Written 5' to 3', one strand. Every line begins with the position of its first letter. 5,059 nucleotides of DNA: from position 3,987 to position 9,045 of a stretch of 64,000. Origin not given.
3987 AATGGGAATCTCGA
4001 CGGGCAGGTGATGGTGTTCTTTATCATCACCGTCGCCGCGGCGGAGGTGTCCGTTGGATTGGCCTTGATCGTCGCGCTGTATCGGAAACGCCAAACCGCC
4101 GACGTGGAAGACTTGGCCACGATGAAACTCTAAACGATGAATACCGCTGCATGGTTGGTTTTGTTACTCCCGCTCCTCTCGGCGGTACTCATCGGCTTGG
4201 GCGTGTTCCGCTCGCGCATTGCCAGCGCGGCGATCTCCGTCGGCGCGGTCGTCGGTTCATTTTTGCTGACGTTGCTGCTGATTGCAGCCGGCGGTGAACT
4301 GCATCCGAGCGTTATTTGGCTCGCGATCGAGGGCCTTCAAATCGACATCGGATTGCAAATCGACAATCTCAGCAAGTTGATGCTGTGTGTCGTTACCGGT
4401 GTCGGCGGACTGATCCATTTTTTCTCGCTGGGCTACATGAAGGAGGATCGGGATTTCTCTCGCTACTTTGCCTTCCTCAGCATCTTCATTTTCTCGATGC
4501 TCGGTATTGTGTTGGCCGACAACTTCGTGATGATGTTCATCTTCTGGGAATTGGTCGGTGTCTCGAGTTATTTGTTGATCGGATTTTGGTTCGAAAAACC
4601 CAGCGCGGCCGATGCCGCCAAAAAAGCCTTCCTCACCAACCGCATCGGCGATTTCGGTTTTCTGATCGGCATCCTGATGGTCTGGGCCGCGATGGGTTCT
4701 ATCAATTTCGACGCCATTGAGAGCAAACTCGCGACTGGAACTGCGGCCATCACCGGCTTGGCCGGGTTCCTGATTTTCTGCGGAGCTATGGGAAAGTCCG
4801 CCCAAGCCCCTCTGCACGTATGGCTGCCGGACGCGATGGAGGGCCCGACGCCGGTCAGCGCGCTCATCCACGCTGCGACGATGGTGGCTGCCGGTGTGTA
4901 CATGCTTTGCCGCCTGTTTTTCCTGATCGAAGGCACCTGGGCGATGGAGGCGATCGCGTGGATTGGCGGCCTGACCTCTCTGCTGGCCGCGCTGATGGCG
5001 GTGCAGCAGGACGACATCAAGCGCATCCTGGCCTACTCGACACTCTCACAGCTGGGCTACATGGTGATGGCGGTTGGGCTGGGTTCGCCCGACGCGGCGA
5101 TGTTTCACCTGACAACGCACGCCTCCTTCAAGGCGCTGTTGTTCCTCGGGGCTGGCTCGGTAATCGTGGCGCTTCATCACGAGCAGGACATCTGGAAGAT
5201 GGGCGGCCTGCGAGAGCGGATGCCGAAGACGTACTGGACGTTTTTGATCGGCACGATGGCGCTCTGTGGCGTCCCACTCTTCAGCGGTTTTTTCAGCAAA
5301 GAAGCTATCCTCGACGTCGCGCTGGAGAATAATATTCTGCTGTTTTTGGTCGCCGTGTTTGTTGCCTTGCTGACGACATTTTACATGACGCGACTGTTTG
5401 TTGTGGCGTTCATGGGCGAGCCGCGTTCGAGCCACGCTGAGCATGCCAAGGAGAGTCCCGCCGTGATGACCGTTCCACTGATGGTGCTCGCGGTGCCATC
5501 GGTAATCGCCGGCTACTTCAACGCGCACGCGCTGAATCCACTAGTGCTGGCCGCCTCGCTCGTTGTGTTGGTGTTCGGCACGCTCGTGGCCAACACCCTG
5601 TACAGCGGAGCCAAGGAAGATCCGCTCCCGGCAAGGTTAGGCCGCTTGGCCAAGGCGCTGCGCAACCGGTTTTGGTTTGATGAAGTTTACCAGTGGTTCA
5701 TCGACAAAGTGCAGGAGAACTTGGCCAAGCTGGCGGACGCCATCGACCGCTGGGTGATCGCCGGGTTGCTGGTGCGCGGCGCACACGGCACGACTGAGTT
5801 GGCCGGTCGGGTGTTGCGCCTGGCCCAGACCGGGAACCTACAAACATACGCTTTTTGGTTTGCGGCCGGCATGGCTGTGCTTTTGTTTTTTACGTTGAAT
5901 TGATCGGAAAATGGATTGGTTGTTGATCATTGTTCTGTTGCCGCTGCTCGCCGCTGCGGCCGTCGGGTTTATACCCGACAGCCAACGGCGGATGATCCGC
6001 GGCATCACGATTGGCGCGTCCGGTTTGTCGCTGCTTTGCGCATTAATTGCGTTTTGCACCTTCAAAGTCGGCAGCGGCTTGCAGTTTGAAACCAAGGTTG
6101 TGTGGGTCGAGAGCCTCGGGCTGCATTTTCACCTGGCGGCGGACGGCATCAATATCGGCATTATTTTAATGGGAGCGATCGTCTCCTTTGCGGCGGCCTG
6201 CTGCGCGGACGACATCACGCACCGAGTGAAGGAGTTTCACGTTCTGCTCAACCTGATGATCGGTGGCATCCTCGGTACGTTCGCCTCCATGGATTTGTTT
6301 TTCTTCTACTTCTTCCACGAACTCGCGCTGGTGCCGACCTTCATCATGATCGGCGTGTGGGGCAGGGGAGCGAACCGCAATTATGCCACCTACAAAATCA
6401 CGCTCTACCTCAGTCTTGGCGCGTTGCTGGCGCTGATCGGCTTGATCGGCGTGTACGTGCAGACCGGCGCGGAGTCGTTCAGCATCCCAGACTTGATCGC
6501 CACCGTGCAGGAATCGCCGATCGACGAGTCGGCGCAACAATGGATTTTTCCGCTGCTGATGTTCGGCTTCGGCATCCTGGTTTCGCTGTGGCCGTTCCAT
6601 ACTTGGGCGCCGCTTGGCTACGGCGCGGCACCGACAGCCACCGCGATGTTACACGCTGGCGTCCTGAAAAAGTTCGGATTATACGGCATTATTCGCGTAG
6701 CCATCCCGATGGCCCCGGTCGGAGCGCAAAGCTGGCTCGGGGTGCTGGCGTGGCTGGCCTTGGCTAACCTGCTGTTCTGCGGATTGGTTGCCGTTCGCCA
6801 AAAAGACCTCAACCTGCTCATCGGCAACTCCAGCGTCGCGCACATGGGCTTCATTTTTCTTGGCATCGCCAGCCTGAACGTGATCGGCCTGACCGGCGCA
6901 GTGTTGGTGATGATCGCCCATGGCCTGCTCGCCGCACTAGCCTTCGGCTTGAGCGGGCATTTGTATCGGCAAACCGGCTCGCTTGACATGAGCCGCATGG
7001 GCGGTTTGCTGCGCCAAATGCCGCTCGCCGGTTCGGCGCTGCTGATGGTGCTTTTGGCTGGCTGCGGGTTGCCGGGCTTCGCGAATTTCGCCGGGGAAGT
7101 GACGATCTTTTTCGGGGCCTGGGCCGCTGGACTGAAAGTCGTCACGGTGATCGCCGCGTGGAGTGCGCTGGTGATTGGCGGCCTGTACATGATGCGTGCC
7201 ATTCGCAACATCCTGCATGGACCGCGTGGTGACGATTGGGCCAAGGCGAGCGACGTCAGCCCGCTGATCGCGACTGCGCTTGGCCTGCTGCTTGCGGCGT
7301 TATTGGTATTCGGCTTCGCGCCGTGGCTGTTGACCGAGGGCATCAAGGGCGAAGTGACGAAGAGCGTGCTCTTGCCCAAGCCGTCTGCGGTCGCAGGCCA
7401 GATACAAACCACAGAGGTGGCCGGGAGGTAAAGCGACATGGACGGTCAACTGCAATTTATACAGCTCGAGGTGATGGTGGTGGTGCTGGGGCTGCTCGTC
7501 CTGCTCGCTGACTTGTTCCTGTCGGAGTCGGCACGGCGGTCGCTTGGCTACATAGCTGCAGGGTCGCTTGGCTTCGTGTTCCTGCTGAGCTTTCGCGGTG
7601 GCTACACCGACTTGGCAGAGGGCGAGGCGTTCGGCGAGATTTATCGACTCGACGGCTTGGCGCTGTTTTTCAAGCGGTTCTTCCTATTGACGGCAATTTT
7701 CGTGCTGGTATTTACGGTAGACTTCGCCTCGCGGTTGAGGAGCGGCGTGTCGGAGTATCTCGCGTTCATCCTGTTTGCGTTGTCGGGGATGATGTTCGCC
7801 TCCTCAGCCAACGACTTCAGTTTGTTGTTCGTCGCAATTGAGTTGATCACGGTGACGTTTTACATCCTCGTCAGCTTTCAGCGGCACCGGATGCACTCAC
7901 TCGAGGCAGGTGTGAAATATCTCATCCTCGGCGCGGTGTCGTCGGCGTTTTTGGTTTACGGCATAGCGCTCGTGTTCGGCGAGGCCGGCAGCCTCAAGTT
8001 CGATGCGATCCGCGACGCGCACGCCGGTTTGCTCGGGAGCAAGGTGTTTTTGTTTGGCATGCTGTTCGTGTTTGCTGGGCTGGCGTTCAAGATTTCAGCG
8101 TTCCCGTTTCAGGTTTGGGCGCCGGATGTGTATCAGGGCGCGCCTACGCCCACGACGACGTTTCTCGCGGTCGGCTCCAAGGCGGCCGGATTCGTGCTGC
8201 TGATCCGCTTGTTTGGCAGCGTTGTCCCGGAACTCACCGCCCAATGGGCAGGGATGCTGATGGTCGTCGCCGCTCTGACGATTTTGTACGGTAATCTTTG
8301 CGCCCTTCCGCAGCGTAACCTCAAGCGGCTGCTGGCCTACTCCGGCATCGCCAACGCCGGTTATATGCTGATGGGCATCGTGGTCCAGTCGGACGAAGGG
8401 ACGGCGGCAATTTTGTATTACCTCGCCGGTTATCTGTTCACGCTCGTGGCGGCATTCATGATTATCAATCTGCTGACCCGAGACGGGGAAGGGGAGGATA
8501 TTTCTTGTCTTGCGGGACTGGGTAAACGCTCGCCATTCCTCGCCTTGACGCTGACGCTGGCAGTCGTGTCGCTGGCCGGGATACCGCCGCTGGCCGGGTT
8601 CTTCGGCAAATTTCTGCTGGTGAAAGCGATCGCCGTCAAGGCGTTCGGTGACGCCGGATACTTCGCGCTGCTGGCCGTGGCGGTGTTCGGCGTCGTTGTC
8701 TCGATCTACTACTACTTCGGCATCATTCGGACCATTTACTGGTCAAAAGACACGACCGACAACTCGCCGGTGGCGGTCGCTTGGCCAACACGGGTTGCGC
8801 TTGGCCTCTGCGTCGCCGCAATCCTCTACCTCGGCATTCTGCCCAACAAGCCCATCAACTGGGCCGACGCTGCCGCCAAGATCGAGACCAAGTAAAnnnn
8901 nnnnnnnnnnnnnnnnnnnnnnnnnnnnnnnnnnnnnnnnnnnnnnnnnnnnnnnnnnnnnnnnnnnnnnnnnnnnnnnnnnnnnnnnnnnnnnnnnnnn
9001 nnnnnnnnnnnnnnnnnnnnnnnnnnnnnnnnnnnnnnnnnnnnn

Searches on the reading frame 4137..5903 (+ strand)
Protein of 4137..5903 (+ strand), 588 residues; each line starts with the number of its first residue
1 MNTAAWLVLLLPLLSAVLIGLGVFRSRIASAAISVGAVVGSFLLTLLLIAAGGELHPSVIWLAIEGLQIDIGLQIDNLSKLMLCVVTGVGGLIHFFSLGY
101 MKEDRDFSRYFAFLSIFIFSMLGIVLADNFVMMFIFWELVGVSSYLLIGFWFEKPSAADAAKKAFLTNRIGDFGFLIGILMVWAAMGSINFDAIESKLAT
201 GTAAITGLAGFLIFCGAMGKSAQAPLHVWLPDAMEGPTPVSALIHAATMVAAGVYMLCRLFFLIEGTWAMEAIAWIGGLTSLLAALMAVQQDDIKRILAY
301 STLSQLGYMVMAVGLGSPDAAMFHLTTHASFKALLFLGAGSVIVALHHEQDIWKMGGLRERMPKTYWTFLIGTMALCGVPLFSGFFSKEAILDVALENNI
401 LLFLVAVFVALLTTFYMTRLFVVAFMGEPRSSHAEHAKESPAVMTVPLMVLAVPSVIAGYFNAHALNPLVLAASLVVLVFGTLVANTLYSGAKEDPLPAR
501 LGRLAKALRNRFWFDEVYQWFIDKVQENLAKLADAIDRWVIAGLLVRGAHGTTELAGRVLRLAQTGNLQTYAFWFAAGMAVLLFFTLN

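Call 80: search_protein_families(library=pfam, proteins=[window:4137-5903:+], max_evalue=0.00001)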
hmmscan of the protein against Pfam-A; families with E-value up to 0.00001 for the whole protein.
window:4137-5903:+ (588 aa): 2 families
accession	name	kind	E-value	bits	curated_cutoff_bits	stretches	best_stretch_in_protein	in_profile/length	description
PF00361.26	Proton_antipo_M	-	3.1e-86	289.7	21.5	1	127-413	1-294/294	NADH:quinone oxidoreductase/Mrp antiporter, TM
PF00662.26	Proton_antipo_N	-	1.6e-19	70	24.5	1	61-111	1-51/51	NADH-Ubiquinone oxidoreductase (complex I), chain 5 N-terminus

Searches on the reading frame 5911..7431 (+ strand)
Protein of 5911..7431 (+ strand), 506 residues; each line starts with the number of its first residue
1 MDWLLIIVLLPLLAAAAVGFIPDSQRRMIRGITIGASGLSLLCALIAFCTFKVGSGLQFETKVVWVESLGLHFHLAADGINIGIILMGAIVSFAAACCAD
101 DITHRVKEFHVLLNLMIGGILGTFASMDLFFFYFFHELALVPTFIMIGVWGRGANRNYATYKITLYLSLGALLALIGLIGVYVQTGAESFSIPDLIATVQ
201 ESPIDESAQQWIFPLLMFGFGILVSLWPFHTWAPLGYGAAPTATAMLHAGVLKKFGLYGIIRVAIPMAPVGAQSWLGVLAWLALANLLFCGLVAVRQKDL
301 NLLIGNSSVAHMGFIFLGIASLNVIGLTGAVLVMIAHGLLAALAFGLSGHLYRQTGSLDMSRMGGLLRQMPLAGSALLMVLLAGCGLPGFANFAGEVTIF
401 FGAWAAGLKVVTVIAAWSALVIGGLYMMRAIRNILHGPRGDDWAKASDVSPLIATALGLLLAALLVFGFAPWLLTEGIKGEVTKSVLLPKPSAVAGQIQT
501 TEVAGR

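Call 80: search_protein_families(library=pfam, proteins=[window:5911-7431:+], max_evalue=0.00001)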
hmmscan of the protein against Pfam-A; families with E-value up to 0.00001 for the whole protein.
window:5911-7431:+ (506 aa): 1 family
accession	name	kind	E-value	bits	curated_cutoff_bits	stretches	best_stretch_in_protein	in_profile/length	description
PF00361.26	Proton_antipo_M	-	4e-56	190.8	21.5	1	126-416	1-288/294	NADH:quinone oxidoreductase/Mrp antiporter, TM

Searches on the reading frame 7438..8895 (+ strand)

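Call 80: search_protein_families(library=pfam, proteins=[window:7438-8895:+], max_evalue=0.00001)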
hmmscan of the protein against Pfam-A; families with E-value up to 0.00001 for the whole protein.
window:7438-8895:+ (485 aa): 1 family
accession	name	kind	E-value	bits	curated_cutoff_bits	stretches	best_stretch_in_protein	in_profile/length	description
PF00361.26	Proton_antipo_M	-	6.8e-68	229.4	21.5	1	124-398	1-275/294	NADH:quinone oxidoreductase/Mrp antiporter, TM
